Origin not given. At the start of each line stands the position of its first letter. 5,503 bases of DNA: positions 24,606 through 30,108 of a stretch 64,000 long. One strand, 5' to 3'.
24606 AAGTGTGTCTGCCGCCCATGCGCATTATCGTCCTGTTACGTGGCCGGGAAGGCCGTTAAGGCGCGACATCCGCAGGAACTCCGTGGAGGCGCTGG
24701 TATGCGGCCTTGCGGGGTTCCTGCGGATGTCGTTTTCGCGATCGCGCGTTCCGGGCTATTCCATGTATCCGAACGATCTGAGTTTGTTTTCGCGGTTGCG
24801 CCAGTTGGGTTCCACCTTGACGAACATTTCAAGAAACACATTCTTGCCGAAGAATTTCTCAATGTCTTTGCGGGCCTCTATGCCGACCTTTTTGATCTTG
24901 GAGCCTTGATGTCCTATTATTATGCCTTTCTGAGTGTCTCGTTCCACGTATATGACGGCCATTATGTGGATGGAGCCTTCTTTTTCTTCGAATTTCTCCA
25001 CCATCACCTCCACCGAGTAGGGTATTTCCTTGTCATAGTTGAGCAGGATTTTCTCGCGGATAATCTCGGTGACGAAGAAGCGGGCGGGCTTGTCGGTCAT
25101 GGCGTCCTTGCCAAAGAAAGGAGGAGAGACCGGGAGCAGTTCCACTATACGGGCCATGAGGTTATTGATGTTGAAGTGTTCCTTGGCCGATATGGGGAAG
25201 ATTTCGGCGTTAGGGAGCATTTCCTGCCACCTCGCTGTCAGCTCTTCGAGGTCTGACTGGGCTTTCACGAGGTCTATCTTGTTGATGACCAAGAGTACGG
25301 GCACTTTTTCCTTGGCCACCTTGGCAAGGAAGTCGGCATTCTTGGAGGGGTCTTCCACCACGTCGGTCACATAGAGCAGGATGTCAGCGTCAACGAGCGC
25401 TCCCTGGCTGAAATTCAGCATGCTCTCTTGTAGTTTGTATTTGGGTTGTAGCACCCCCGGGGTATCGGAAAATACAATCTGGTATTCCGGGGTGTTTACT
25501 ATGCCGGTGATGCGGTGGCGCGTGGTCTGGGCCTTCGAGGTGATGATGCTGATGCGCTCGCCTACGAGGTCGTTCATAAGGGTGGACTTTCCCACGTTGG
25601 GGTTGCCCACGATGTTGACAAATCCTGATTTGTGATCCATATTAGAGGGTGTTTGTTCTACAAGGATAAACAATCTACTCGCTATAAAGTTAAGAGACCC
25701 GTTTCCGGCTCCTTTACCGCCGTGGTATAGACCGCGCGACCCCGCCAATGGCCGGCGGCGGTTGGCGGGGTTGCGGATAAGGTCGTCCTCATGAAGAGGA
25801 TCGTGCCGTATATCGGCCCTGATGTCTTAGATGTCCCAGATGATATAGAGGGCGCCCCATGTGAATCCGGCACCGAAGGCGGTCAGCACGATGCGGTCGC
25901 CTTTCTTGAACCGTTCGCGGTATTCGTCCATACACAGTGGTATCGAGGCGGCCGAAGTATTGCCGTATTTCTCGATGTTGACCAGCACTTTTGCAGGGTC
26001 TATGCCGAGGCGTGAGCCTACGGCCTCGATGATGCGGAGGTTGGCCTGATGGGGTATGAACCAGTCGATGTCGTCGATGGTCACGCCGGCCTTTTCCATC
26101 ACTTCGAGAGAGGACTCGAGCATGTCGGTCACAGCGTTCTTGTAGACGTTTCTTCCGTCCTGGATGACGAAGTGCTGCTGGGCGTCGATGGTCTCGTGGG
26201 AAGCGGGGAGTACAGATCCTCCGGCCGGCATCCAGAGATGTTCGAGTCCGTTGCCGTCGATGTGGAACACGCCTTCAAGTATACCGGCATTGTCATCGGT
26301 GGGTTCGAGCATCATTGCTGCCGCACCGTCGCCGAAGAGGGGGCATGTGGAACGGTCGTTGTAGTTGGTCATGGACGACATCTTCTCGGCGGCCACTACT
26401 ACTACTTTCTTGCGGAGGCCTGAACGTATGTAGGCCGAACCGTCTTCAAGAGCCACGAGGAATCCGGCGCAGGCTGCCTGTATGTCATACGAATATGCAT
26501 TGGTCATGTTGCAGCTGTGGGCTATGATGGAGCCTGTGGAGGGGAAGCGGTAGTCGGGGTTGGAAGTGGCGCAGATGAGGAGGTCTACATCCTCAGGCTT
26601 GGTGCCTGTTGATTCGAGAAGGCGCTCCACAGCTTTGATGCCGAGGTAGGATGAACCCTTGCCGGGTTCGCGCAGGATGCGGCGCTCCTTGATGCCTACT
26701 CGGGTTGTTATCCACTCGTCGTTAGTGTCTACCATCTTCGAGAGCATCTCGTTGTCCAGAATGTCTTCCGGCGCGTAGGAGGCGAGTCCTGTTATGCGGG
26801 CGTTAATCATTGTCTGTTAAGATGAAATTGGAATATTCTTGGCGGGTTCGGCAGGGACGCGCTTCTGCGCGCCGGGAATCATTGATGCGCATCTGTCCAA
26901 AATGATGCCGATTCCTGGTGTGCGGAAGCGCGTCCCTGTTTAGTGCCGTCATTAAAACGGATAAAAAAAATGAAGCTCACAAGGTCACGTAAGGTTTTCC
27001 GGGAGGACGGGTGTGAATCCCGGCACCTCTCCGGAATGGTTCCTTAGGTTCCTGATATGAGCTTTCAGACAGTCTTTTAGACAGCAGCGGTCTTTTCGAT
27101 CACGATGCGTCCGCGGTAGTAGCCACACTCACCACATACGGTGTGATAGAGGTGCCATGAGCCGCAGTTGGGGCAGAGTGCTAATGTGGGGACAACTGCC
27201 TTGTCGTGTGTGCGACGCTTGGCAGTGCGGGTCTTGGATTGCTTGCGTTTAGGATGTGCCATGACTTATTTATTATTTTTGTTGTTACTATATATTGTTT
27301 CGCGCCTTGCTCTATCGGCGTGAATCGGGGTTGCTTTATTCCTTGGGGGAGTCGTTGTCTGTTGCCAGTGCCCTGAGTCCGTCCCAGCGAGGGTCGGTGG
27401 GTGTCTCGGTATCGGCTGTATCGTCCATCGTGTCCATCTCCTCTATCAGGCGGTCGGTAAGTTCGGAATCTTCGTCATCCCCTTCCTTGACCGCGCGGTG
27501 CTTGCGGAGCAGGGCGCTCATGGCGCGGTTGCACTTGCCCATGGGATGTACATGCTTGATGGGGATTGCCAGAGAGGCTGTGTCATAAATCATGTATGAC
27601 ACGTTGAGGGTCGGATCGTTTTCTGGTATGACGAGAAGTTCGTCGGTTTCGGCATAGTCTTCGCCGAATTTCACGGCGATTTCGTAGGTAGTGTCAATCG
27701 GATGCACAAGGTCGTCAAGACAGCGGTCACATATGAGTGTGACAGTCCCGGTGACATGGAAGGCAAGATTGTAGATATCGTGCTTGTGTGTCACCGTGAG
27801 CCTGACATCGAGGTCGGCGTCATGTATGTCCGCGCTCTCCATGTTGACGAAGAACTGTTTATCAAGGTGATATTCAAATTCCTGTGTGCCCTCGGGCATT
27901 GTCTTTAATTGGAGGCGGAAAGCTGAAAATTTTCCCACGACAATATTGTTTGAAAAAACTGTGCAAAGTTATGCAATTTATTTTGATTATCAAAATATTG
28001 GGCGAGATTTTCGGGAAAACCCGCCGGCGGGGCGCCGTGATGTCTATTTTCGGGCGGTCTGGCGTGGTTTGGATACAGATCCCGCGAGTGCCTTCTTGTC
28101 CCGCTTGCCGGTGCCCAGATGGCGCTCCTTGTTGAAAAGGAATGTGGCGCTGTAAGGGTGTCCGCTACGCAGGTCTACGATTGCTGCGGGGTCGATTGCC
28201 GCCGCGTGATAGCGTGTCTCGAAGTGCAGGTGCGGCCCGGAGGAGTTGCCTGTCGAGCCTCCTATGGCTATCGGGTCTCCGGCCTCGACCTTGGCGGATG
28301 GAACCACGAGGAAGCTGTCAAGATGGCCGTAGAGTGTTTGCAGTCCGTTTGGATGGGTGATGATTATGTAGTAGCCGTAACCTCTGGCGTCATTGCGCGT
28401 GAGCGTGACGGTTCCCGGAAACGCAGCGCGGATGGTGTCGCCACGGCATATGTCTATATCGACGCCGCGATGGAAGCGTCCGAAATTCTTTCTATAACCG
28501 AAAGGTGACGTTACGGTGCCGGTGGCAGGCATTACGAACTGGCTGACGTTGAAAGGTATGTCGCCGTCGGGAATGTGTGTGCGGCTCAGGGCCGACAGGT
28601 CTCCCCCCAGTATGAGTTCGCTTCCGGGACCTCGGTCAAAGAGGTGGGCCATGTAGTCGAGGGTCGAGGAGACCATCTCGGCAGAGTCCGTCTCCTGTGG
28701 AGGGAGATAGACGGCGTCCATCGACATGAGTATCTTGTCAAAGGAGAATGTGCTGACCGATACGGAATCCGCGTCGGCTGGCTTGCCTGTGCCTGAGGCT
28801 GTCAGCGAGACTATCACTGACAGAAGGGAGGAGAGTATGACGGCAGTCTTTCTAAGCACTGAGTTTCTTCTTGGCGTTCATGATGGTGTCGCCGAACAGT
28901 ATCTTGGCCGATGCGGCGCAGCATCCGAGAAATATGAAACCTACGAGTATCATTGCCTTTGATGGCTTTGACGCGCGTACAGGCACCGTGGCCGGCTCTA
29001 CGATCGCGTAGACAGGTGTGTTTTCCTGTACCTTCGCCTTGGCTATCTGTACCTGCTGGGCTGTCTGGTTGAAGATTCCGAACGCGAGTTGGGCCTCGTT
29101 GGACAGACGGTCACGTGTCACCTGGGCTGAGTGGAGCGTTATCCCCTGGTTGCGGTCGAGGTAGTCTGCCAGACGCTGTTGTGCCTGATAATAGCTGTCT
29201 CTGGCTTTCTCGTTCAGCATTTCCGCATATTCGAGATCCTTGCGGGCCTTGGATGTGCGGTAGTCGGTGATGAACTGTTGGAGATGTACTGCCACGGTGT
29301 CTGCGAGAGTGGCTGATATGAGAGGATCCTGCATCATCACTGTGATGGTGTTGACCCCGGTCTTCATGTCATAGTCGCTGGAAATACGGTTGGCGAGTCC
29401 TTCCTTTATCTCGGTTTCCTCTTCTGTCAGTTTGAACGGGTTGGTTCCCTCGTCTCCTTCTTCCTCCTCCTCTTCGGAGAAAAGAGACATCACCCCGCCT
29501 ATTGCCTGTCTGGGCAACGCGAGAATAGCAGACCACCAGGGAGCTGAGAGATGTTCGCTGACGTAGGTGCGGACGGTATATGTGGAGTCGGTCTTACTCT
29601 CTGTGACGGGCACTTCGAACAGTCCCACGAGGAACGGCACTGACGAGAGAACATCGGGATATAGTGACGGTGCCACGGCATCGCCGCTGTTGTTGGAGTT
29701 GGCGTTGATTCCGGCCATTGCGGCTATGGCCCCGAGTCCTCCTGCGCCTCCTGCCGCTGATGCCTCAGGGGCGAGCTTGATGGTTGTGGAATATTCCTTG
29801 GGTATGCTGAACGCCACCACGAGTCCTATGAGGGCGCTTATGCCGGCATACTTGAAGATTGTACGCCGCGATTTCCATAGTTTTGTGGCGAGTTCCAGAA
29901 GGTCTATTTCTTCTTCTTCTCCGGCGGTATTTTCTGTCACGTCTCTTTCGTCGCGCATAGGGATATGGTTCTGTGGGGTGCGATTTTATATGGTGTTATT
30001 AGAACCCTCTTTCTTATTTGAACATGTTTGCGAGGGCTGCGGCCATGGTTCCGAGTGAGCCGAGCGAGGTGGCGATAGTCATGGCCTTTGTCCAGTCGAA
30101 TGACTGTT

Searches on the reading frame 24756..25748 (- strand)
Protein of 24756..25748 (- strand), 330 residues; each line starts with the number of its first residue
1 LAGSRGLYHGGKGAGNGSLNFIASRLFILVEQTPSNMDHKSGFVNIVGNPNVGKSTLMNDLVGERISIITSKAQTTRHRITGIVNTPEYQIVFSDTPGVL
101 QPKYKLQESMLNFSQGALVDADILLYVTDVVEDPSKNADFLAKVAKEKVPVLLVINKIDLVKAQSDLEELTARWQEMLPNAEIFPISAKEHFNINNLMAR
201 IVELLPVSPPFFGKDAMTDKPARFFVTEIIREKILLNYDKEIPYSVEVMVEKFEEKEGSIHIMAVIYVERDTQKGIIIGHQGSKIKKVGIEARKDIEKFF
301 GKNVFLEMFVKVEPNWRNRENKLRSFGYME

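Call 57: search_protein_families(library=pfam, max_evalue=1e-8, proteins=[window:24756-25748:-])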
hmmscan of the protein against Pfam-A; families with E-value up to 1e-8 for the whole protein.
window:24756-25748:- (330 aa): 6 families
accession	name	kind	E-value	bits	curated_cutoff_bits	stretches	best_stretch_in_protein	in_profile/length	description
PF01926.29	MMR_HSR1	-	2.8e-24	85.8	21.9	1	44-157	2-113/113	50S ribosome-binding GTPase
PF07650.23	KH_2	-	7.9e-22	77.3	22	1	241-317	1-78/78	KH domain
PF02421.24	FeoB_N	-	9.8e-13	48.3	27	1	44-200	3-155/156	Ferrous iron transport protein B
PF00009.33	GTP_EFTU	-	5.3e-12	46.1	26.5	1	56-206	42-187/188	Elongation factor Tu GTP binding domain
PF03193.22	RsgA_GTPase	-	1.6e-10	41.5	30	0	139-201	44-104/174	RsgA GTPase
PF00350.29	Dynamin_N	-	1.6e-09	38.4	27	0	88-157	100-166/168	Dynamin family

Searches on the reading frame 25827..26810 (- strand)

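Call 57: search_protein_families(library=pfam, max_evalue=1e-8, proteins=[window:25827-26810:-])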
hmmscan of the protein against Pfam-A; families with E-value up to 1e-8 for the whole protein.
window:25827-26810:- (327 aa): 2 families
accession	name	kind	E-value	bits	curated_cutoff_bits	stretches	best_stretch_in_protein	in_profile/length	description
PF08541.16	ACP_syn_III_C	-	1.4e-37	128.2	26.6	1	238-325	1-90/90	3-Oxoacyl-[acyl-carrier-protein (ACP)] synthase III C terminal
PF08545.16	ACP_syn_III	-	5.3e-26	90.8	24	1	108-186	1-80/80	3-Oxoacyl-[acyl-carrier-protein (ACP)] synthase III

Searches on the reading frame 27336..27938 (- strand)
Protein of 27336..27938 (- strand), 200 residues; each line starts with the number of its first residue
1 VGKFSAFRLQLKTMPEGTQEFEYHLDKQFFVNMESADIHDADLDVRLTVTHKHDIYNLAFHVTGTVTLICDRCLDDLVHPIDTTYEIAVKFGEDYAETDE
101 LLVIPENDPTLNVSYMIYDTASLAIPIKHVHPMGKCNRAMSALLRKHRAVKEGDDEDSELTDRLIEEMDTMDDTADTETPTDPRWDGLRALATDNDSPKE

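Call 58: search_protein_families(library=pfam, max_evalue=1e-8, proteins=[window:27336-27938:-])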
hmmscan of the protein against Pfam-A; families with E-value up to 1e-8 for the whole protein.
window:27336-27938:- (200 aa): 1 family
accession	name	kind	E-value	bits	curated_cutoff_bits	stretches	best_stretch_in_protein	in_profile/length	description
PF02620.22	YceD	-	1.2e-17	64.5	33.2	1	59-191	2-118/119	Large ribosomal RNA subunit accumulation protein YceD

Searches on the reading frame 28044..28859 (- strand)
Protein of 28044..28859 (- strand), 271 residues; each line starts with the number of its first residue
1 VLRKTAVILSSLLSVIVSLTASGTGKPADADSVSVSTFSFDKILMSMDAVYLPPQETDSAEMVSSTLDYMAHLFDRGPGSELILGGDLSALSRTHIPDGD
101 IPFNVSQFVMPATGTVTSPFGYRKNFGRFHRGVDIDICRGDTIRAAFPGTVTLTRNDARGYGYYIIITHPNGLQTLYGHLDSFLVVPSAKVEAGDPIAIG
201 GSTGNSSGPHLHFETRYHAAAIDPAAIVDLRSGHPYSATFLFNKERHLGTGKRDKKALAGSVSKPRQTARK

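Call 58: search_protein_families(library=pfam, max_evalue=1e-8, proteins=[window:28044-28859:-])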
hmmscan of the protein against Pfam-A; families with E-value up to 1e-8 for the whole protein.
window:28044-28859:- (271 aa): 1 family
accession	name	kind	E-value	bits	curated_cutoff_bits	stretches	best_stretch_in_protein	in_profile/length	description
PF01551.29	Peptidase_M23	-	2.7e-28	98.4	28.7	1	128-224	1-96/96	Peptidase family M23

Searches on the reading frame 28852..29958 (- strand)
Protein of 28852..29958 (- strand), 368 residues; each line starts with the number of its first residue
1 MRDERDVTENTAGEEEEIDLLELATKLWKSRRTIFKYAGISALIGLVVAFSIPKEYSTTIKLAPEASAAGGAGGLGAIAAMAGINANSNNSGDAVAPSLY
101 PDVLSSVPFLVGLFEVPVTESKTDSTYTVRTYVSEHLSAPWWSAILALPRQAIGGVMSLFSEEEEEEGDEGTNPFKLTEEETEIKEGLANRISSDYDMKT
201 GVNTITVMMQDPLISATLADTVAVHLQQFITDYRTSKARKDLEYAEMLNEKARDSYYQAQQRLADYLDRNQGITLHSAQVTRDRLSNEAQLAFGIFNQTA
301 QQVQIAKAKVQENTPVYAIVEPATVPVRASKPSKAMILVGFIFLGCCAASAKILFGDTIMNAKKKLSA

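Call 58: search_protein_families(library=pfam, max_evalue=1e-8, proteins=[window:28852-29958:-])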
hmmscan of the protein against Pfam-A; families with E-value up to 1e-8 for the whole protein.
window:28852-29958:- (368 aa): 1 family
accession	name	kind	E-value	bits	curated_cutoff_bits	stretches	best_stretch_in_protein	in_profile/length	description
PF02706.20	Wzz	-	8.8e-09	36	25.5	0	16-69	1-54/91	Chain length determinant protein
